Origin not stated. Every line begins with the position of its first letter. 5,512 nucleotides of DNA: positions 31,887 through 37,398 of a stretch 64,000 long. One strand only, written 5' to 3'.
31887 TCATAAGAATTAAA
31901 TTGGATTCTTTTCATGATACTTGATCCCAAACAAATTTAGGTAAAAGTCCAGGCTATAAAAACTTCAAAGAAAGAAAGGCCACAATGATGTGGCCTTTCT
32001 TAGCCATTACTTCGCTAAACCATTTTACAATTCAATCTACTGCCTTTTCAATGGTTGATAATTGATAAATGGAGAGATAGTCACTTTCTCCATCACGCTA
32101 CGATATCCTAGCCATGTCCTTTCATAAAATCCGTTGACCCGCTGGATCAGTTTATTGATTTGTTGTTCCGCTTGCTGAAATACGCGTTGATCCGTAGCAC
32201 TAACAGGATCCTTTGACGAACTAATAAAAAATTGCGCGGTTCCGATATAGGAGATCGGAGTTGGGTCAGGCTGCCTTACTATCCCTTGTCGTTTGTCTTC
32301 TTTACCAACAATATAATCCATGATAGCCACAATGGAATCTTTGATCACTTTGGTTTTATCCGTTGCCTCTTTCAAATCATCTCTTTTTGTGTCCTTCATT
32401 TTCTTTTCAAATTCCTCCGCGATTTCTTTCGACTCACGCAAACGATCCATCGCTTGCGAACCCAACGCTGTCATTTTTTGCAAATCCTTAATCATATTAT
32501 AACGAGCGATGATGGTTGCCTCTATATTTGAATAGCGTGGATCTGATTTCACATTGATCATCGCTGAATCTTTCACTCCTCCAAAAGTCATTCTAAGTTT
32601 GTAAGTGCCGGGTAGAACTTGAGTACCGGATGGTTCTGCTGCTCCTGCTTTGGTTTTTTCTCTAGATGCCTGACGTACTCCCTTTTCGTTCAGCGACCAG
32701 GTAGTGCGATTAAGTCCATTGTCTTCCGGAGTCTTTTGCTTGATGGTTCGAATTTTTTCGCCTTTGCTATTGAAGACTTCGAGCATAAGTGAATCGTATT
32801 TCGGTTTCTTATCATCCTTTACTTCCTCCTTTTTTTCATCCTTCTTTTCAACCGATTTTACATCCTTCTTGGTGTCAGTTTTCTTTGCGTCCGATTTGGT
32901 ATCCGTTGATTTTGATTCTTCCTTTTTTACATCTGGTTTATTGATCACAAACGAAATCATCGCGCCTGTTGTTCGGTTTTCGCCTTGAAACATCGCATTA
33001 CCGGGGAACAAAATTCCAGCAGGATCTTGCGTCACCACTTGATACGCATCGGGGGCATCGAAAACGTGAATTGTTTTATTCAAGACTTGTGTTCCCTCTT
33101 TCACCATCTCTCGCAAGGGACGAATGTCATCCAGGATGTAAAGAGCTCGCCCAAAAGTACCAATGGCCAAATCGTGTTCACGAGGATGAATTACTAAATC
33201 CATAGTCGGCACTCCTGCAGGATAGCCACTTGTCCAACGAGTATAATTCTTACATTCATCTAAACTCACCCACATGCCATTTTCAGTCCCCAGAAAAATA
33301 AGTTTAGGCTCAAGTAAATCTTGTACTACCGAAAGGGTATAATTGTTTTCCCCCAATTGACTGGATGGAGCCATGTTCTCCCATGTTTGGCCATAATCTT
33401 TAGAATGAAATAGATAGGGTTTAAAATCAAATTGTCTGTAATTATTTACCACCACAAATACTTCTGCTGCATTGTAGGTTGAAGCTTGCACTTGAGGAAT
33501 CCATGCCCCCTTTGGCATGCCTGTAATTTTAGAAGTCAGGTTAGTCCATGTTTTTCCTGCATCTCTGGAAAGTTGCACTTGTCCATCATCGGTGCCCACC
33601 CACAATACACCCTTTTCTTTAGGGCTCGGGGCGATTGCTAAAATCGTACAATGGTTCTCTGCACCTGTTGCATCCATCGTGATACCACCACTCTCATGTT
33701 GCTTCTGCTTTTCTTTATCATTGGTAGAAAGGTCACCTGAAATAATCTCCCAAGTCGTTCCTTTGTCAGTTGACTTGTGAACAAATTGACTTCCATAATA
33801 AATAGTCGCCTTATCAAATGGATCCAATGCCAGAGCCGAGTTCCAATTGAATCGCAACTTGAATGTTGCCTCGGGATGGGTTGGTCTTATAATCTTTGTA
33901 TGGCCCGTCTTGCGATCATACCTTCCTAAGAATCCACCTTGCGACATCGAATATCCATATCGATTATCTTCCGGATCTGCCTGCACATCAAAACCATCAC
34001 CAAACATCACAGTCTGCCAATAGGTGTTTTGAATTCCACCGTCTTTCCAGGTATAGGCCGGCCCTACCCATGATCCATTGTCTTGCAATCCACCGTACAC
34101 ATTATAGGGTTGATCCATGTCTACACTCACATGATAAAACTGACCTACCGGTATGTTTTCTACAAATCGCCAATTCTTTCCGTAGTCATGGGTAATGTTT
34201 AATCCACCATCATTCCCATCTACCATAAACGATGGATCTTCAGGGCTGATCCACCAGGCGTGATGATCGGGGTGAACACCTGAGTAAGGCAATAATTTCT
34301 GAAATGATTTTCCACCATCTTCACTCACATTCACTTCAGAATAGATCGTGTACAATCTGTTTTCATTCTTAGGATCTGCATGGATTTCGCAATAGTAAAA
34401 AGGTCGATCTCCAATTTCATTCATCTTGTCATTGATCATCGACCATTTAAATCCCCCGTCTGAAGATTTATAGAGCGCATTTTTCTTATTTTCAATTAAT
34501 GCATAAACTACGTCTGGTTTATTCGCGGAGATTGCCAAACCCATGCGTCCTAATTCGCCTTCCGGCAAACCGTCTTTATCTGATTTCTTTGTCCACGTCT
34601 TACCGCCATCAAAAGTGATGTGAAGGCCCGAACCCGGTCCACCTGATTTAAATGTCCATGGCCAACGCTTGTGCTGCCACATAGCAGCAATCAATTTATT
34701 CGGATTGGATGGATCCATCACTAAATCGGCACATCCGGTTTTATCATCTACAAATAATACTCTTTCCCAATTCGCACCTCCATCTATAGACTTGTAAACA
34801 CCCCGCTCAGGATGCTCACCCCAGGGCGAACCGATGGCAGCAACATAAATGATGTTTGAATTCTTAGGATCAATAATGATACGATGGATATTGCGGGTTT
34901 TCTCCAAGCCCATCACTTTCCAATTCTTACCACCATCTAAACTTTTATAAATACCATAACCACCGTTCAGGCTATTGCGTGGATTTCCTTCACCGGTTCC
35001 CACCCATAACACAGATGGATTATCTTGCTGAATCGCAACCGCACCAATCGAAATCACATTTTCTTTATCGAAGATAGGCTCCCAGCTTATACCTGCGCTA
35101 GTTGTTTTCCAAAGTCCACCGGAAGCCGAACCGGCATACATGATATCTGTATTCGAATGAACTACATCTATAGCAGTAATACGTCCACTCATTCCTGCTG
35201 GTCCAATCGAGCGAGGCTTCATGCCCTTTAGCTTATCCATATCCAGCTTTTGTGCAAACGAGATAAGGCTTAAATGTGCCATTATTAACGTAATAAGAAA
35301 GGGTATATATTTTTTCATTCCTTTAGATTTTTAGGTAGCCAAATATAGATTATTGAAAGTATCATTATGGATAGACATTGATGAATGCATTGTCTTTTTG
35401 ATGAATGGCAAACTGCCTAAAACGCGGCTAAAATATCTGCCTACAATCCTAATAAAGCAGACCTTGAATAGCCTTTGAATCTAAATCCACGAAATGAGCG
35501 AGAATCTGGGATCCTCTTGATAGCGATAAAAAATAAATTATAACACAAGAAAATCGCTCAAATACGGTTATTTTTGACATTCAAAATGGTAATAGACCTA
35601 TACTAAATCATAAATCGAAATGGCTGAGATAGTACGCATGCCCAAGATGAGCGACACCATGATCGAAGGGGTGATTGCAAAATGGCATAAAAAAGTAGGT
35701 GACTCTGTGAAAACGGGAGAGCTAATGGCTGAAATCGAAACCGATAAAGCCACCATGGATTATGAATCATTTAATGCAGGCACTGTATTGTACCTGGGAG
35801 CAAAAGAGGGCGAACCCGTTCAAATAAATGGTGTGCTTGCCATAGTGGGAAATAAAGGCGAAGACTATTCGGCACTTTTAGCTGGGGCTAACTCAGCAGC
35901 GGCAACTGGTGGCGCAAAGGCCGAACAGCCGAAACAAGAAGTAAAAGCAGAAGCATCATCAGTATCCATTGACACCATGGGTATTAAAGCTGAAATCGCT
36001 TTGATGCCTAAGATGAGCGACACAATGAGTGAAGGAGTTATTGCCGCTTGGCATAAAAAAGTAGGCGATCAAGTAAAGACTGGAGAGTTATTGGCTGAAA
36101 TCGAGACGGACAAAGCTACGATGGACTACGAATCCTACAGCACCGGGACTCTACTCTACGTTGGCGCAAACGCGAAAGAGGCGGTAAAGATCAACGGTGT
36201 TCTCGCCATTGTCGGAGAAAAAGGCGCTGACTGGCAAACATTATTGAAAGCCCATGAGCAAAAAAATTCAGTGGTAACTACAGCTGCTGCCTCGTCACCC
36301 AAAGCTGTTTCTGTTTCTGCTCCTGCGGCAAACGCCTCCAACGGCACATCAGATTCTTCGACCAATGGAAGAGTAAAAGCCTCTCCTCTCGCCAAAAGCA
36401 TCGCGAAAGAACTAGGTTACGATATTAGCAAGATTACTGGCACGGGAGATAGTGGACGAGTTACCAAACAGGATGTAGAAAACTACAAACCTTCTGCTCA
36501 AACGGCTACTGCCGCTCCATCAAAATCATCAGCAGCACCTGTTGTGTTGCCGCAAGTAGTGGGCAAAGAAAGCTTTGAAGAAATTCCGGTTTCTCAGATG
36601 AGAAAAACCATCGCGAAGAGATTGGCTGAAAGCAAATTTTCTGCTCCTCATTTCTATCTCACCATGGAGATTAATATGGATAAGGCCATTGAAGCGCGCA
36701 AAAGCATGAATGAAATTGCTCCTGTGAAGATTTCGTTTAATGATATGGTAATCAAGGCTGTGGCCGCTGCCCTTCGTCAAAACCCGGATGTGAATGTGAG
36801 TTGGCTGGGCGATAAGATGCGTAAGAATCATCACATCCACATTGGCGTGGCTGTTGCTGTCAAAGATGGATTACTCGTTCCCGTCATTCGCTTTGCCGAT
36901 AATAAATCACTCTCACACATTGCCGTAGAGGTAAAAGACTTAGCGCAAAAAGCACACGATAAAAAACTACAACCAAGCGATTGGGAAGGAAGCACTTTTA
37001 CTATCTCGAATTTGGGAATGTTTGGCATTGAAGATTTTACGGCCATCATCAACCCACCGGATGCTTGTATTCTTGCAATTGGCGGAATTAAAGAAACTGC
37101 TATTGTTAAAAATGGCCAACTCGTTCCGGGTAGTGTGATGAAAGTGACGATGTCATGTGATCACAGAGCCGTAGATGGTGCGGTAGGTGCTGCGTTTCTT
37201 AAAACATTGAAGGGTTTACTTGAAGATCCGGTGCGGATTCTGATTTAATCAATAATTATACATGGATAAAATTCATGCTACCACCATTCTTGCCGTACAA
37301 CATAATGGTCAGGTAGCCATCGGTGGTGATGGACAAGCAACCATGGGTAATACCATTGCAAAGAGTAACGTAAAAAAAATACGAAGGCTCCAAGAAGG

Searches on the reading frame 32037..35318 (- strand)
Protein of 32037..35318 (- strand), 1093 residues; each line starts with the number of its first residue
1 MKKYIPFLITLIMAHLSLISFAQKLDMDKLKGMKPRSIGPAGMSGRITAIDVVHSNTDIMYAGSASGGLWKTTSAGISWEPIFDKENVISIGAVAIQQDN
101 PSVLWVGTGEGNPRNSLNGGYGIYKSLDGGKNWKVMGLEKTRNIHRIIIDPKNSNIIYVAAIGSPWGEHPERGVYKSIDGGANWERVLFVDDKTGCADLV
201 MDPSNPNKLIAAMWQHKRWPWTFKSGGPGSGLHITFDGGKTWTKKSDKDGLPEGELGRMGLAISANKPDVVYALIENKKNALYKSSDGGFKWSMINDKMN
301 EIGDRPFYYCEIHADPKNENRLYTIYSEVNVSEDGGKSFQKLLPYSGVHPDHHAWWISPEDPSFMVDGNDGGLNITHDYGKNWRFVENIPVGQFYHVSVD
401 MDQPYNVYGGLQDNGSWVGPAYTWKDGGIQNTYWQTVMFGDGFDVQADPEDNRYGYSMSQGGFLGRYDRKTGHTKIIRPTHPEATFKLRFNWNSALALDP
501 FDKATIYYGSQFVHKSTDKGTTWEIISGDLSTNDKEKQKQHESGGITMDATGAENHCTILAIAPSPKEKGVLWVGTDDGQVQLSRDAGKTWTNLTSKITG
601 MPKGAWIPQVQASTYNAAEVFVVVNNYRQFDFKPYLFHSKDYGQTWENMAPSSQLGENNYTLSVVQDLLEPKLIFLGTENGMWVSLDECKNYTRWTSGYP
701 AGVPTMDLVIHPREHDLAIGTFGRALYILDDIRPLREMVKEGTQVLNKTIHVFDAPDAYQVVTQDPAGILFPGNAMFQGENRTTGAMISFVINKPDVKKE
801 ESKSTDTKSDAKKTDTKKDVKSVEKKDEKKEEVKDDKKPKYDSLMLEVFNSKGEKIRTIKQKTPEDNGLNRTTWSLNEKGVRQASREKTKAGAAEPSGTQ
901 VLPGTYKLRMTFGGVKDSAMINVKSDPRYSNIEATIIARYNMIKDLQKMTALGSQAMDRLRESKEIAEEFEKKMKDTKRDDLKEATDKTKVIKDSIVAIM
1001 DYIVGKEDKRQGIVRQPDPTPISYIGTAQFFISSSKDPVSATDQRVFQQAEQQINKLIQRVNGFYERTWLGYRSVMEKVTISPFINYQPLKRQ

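Call 7: search_protein_families(library=pfam, proteins=[window:32037-35318:-])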
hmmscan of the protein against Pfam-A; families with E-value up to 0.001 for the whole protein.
window:32037-35318:- (1093 aa): 3 families
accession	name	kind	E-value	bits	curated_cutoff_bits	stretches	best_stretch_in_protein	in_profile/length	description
PF15902.12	Sortilin-Vps10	-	6.6e-24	84.9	33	2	123-246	3-113/446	Sortilin, neurotensin receptor 3,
PF02012.26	BNR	-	8e-12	43.7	27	0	234-244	2-12/12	BNR/Asp-box repeat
PF13088.12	BNR_2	-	1.6e-05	24.9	31.4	0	514-653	85-205/277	BNR repeat-like domain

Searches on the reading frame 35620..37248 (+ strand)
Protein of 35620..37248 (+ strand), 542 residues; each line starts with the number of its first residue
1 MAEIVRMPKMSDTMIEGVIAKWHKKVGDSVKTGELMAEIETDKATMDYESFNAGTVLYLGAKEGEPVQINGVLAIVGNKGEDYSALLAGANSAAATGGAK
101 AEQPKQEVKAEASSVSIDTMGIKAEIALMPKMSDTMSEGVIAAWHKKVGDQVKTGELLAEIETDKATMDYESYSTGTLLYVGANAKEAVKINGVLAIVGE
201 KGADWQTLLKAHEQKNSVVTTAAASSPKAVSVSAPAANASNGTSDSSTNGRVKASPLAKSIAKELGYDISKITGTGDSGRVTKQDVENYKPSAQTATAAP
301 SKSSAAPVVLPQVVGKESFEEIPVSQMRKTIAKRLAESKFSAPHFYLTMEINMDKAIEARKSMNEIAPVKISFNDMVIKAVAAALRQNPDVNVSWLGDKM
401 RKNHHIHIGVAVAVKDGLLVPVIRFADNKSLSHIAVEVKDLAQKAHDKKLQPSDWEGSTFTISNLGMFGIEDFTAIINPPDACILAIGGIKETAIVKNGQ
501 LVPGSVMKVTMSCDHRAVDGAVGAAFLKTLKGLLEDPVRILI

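Call 13: search_protein_families(library=pfam, proteins=[window:35620-37248:+])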
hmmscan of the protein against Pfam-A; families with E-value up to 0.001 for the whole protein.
window:35620-37248:+ (542 aa): 7 families
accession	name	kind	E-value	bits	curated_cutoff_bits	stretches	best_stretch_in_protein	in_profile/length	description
PF00198.28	2-oxoacid_dh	-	2e-87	292.9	23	1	318-541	3-231/232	2-oxoacid dehydrogenases acyltransferase (catalytic domain)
PF00364.28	Biotin_lipoyl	-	2.8e-30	104.4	22.1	2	5-75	3-72/73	Biotin-requiring enzyme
PF02817.22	E3_binding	-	7e-15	55.4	23.7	1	252-287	1-36/36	e3 binding domain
PF13533.13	Biotin_lipoyl_2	-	3.7e-08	33.4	29.8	0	138-162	8-32/32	Biotin-lipoyl like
PF07831.19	PYNP_C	-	4.1e-06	26.8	27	0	144-161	36-53/75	Pyrimidine nucleoside phosphorylase C-terminal domain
PF13437.12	HlyD_3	-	0.00013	23.1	22.2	0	138-164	7-33/106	HlyD family secretion protein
PF09891.15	DUF2118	-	0.00061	20.2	20.5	0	14-61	85-133/149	Uncharacterized protein conserved in archaea (DUF2118)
